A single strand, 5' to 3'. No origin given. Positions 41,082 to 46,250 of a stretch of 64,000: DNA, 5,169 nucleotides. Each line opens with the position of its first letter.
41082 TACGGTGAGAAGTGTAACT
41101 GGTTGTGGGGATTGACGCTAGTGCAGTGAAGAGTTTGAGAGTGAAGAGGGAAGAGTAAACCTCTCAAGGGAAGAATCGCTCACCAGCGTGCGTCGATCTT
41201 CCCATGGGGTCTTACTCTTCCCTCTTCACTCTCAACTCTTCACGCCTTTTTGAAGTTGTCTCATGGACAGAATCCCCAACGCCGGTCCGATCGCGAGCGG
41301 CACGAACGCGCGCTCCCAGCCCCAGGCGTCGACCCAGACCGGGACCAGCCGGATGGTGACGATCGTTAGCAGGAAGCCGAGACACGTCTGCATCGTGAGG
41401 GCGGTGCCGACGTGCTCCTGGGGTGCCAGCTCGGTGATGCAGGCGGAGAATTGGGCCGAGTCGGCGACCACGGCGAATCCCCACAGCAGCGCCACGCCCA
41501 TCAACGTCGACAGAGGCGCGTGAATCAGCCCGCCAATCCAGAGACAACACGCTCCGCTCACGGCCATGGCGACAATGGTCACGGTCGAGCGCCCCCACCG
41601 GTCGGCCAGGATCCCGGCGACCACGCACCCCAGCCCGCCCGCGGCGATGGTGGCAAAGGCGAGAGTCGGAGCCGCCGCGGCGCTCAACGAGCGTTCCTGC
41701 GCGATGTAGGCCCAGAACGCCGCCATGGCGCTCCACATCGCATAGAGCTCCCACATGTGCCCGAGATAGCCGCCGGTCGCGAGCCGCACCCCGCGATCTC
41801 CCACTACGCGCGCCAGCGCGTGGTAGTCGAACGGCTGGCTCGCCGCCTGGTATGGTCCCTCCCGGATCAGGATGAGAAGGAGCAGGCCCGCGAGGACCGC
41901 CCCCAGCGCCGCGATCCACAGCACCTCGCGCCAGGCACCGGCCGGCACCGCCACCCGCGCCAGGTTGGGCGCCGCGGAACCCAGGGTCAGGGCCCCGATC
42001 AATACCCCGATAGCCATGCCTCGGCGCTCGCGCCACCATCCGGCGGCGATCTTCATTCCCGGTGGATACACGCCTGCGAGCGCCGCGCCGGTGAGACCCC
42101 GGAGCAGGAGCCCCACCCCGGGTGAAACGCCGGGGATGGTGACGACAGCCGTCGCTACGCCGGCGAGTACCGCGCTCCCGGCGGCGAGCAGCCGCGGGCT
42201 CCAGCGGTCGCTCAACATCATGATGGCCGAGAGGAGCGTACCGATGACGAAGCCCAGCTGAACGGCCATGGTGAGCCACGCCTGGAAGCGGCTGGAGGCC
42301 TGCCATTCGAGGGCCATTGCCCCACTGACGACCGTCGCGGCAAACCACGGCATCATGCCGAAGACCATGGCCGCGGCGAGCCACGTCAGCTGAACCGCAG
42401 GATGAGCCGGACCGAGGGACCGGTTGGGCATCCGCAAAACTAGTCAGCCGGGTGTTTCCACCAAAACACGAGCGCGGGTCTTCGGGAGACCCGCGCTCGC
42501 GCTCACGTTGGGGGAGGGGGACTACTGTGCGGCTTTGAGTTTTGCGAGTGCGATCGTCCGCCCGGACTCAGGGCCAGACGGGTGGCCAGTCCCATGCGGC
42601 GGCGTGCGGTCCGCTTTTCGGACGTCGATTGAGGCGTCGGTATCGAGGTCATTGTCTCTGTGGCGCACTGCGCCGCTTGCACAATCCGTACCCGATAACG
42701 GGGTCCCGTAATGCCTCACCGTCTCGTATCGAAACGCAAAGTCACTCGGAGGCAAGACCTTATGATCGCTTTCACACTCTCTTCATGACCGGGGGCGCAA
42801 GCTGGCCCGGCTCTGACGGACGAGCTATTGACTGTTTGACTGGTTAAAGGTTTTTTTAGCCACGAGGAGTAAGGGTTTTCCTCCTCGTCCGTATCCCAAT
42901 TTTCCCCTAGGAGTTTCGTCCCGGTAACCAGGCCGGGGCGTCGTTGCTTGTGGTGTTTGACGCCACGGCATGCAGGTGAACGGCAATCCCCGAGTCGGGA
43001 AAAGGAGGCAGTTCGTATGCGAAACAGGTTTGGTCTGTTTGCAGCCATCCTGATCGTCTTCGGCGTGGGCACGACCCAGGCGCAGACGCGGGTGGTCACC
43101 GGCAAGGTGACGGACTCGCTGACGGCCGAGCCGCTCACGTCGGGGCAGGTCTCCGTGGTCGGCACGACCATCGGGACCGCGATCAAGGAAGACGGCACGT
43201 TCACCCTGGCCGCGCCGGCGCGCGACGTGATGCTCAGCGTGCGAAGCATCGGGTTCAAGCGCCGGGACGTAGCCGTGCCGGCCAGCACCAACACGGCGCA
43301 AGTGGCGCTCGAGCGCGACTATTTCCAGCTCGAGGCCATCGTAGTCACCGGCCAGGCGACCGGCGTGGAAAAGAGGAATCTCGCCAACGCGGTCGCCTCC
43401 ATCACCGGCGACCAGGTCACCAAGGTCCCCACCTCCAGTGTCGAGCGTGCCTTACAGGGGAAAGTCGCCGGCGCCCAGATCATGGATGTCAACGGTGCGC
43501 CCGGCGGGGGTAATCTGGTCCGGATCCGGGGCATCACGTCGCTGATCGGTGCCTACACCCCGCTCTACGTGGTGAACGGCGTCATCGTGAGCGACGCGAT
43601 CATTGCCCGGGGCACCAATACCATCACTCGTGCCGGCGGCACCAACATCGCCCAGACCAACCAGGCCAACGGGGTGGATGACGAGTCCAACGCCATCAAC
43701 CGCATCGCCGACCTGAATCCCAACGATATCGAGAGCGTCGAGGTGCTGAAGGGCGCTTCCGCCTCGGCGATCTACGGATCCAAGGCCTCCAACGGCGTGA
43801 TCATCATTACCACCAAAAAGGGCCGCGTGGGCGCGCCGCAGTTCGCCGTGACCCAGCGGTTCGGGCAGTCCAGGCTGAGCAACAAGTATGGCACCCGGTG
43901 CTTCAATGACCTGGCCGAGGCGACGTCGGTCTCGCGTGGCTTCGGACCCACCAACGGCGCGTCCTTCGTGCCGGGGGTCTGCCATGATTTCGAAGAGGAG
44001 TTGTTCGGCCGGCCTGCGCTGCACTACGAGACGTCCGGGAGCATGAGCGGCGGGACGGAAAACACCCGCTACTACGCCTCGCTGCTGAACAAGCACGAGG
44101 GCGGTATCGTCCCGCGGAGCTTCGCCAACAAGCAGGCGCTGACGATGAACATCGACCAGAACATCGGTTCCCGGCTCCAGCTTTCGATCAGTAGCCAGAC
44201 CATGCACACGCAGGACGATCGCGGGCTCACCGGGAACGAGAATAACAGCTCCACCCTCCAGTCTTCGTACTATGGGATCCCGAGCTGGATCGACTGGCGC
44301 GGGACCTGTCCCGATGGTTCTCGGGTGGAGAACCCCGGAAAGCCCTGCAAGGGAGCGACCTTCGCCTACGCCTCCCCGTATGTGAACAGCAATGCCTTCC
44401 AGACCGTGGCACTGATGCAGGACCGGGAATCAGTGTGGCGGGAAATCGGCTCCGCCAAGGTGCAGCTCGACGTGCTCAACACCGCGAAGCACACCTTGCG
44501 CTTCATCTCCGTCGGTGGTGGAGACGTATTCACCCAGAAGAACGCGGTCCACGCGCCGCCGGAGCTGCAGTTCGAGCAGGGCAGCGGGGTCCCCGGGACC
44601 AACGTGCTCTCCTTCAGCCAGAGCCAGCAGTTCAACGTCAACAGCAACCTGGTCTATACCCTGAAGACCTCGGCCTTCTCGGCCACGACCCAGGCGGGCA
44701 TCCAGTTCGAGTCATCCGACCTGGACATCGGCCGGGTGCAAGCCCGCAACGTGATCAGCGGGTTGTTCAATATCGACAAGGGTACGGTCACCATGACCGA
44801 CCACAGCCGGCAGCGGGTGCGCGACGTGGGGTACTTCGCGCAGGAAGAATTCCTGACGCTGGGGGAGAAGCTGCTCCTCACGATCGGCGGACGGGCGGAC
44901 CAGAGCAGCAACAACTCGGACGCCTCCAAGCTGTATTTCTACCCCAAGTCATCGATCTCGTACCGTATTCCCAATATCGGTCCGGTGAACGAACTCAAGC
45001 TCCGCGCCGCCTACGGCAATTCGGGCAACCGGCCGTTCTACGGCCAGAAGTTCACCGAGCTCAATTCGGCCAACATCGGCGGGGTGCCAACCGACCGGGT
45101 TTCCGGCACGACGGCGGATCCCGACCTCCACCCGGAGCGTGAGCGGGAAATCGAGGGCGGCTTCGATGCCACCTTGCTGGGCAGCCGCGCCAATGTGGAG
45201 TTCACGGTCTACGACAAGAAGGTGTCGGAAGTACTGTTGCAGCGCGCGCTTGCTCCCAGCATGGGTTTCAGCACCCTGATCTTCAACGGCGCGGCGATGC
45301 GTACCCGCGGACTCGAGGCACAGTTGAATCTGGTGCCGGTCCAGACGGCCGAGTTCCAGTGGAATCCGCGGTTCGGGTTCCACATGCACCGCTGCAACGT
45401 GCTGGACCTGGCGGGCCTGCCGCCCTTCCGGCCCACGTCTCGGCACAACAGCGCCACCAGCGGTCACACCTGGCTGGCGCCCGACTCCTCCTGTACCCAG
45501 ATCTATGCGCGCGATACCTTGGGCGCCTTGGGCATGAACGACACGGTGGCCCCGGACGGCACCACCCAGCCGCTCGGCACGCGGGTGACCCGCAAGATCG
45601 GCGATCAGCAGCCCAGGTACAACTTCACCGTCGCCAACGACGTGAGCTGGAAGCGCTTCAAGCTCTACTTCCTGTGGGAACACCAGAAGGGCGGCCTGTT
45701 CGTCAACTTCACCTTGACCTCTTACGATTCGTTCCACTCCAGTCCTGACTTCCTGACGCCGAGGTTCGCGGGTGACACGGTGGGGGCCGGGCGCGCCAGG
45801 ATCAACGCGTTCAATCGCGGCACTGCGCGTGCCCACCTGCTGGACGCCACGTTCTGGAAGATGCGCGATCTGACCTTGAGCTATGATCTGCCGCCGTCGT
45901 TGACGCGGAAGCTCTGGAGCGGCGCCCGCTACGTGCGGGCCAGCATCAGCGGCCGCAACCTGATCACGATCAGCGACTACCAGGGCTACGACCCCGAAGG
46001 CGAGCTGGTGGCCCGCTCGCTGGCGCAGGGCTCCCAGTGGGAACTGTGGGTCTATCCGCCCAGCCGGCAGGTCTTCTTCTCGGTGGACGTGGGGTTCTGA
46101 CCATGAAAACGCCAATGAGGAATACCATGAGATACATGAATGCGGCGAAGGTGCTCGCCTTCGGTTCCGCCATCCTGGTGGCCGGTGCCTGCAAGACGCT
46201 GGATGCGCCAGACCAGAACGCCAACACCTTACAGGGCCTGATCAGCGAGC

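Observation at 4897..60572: Dispersed family of hairpin elements whose arms are tandem arrays of 7-8 nt units (at least 17 loci in 64 kb)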

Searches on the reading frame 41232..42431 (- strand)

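Call 36: search_protein_families(library=pfam, proteins=[window:41232-42431:-], max_evalue=0.00001)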
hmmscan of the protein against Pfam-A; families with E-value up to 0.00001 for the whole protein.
window:41232-42431:- (399 aa): 1 family
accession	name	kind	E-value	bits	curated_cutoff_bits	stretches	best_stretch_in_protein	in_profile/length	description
PF07690.21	MFS_1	-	1.9e-24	86.7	33.4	2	20-193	3-176/347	Major Facilitator Superfamily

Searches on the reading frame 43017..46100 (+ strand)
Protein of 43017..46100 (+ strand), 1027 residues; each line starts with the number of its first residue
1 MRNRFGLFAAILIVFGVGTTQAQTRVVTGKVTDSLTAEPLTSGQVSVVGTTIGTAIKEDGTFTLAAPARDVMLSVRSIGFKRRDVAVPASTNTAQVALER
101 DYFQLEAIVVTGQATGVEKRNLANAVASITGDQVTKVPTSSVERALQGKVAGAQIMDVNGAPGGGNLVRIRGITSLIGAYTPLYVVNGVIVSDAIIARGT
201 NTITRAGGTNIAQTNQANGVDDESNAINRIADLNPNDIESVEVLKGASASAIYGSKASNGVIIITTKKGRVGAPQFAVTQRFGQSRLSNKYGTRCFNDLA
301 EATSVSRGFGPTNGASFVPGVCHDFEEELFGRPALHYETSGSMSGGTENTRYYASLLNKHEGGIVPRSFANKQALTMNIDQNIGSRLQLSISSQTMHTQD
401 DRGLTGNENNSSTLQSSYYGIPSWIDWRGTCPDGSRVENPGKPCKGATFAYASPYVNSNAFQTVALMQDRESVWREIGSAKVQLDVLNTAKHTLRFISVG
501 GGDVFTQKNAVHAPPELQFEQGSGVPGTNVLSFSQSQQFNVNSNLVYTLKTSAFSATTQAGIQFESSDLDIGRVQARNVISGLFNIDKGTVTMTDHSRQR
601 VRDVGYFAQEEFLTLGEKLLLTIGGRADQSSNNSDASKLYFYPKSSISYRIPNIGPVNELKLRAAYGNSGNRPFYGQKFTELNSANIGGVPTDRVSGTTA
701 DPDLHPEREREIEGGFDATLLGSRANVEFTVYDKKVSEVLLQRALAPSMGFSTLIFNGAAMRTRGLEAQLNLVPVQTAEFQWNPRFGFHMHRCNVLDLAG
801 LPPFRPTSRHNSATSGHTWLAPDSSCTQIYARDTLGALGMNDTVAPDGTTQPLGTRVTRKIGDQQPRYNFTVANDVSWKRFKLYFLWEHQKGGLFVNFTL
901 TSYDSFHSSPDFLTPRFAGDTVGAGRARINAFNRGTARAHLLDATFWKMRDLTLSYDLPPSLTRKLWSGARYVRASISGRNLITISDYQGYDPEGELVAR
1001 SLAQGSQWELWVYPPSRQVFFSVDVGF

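Call 67: search_protein_families(library=pfam, proteins=[window:43017-46100:+], max_evalue=0.00001)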
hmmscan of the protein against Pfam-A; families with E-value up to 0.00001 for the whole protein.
window:43017-46100:+ (1027 aa): 2 families
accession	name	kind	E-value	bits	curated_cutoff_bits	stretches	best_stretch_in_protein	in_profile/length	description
PF07715.20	Plug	-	1.8e-16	61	23.9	1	119-261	2-107/107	TonB-dependent Receptor Plug Domain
PF13715.12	CarbopepD_reg_2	-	8.1e-12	45.4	32.2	1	27-110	1-88/88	CarboxypepD_reg-like domain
